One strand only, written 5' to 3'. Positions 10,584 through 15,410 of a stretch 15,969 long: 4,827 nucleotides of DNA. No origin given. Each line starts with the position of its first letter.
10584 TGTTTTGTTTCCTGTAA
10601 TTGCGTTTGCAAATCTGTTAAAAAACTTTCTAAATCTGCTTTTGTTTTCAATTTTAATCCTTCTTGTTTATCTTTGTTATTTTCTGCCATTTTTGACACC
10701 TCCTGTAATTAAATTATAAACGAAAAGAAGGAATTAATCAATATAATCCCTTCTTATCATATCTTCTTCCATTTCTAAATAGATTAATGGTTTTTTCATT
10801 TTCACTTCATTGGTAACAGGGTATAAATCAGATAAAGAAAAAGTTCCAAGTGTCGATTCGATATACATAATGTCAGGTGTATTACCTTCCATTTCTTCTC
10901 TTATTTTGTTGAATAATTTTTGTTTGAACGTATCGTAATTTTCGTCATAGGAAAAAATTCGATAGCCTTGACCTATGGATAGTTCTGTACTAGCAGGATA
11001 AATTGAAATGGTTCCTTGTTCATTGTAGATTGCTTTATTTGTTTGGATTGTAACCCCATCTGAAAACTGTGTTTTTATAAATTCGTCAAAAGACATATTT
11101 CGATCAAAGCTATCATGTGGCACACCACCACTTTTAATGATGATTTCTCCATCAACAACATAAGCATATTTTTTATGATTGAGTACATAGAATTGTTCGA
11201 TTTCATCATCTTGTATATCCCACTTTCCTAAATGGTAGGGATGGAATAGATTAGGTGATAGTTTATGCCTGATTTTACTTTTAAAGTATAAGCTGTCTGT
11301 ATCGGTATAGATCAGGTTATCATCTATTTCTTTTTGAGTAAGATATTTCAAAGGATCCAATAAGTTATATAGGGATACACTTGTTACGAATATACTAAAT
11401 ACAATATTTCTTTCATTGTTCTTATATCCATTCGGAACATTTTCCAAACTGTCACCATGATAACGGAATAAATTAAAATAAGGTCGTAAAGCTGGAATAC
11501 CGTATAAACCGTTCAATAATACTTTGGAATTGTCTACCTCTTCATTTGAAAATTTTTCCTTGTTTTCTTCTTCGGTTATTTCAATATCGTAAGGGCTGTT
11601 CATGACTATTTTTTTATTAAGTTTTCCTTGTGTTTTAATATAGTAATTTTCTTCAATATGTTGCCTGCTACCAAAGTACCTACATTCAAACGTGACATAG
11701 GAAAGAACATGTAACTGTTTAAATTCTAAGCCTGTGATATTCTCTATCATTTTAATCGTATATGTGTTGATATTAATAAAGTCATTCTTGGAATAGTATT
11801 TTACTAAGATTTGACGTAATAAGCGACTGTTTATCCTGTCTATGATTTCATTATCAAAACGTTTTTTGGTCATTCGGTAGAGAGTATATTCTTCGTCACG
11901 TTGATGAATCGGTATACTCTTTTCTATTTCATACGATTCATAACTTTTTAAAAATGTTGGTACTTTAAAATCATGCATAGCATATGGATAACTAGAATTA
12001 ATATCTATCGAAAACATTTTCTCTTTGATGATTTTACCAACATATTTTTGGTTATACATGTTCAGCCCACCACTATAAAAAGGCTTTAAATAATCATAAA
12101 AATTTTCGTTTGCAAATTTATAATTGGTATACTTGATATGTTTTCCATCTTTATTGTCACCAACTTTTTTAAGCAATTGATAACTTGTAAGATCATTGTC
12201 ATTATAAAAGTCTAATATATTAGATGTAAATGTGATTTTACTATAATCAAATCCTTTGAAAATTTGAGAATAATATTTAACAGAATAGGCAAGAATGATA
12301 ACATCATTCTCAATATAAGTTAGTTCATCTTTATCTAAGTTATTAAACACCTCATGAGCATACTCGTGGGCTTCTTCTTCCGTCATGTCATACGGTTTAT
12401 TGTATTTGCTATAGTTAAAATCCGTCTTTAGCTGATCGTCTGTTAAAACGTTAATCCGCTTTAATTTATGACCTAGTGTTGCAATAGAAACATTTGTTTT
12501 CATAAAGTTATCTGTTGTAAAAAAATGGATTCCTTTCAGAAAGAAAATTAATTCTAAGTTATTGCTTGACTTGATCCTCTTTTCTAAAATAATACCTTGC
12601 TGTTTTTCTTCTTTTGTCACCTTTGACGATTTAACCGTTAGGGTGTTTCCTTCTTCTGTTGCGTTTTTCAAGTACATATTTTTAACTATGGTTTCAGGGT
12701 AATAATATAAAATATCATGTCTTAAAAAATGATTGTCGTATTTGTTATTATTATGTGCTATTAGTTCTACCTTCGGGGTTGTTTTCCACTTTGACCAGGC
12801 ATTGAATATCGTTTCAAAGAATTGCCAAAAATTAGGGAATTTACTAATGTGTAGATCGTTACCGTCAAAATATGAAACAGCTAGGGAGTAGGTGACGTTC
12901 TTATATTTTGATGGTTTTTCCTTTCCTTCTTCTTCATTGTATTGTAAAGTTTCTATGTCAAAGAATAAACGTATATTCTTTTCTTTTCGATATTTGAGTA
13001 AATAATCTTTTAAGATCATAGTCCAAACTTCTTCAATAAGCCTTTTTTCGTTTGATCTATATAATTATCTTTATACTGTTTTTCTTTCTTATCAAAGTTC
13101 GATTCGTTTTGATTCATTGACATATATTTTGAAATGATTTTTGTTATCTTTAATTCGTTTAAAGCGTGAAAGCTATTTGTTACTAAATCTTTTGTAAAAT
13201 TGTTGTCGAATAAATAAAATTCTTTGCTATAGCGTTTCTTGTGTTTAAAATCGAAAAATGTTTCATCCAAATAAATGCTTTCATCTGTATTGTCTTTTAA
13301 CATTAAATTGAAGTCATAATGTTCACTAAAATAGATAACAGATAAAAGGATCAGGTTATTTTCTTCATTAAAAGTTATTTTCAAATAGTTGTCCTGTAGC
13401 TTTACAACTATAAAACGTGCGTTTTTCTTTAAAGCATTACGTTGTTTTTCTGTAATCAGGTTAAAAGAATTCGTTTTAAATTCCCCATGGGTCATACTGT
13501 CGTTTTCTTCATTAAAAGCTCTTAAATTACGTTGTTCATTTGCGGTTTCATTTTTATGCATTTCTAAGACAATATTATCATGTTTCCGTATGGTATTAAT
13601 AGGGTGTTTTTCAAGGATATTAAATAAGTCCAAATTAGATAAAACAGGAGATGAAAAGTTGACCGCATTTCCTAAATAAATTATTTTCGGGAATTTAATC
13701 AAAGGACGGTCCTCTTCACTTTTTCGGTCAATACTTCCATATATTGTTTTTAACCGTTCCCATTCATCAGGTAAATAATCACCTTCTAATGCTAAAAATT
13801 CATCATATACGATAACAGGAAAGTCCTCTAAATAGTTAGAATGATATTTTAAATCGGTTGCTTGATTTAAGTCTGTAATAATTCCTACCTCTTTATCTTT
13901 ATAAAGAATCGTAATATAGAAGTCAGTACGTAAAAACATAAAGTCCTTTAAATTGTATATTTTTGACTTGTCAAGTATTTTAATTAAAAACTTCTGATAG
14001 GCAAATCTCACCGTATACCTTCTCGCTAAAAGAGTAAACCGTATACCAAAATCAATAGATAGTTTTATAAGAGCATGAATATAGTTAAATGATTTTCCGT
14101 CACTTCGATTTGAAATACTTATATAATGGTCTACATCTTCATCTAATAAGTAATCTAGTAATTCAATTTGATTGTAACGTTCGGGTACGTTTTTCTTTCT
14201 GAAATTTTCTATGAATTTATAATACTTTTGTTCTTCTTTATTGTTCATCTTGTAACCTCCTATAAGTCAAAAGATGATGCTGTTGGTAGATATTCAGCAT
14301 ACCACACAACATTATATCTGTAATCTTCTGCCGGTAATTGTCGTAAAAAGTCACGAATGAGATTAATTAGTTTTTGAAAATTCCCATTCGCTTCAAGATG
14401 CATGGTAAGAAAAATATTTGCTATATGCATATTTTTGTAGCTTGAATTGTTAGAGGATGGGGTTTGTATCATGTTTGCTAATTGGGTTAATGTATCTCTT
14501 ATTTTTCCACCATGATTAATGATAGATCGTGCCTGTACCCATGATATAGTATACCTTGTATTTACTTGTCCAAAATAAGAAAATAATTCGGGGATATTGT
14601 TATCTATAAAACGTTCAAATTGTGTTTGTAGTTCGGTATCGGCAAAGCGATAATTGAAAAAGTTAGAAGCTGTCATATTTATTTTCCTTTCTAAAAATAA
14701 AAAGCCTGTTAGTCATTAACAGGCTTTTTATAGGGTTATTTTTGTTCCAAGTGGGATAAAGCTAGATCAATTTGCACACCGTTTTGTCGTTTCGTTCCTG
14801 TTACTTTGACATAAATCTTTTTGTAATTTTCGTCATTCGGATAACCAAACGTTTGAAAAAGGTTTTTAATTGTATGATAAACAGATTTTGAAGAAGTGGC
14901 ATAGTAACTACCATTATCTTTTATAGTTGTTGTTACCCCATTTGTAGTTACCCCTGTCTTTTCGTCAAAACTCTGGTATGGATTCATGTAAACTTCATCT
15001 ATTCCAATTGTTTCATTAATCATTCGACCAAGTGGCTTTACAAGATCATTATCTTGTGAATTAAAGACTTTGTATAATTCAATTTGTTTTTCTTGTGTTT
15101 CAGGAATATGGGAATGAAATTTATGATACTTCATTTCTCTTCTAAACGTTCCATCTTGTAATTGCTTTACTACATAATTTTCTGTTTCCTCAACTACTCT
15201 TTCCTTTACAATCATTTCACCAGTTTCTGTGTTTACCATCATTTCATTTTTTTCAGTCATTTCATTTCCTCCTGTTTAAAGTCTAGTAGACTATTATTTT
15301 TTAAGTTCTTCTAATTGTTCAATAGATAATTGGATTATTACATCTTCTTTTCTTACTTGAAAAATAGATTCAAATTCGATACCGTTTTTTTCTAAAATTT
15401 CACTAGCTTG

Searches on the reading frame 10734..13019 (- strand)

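Call 12: search_protein_families(library=phrogs, proteins=[window:10734-13019:-], max_evalue=0.001)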
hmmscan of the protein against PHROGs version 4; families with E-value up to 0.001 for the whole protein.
window:10734-13019:- (761 aa): 1 family
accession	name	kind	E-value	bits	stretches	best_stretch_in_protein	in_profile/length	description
phrog_1907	-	DNA, RNA and nucleotide metabolism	1.1e-123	415.1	1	9-714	8-619/629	DNA polymerase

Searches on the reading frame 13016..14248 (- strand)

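Call 12: search_protein_families(library=phrogs, proteins=[window:13016-14248:-], max_evalue=0.001)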
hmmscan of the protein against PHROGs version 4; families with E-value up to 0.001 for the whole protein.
window:13016-14248:- (410 aa): 1 family
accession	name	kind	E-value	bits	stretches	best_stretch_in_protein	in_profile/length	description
phrog_2150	-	head and packaging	1.7e-78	265.3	1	18-361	3-338/341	terminase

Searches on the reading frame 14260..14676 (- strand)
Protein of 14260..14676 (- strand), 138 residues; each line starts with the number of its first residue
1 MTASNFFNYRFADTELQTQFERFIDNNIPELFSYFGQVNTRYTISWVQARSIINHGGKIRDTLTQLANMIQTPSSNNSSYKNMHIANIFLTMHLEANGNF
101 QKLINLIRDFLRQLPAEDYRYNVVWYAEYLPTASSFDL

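Call 12: search_protein_families(library=phrogs, proteins=[window:14260-14676:-], max_evalue=0.001)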
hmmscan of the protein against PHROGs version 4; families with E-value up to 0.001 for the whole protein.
window:14260-14676:- (138 aa): 1 family
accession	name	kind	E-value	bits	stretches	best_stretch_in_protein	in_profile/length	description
phrog_6099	-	unknown function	3.5e-05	25.1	1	7-129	33-158/160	-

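Call 69: search_protein_families(library=pfam, proteins=[window:14260-14676:-], max_evalue=0.001)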
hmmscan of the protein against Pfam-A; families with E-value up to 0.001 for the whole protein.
window:14260-14676:- (138 aa): 0 families

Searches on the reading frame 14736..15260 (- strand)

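Call 69: search_protein_families(library=pfam, proteins=[window:14736-15260:-], max_evalue=0.001)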
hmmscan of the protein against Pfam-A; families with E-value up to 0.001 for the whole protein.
window:14736-15260:- (174 aa): 1 family
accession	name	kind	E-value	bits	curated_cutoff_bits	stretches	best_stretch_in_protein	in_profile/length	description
PF17427.7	Phi29_Phage_SSB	-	4.1e-05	24.2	25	1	54-159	14-115/123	Phage Single-stranded DNA-binding protein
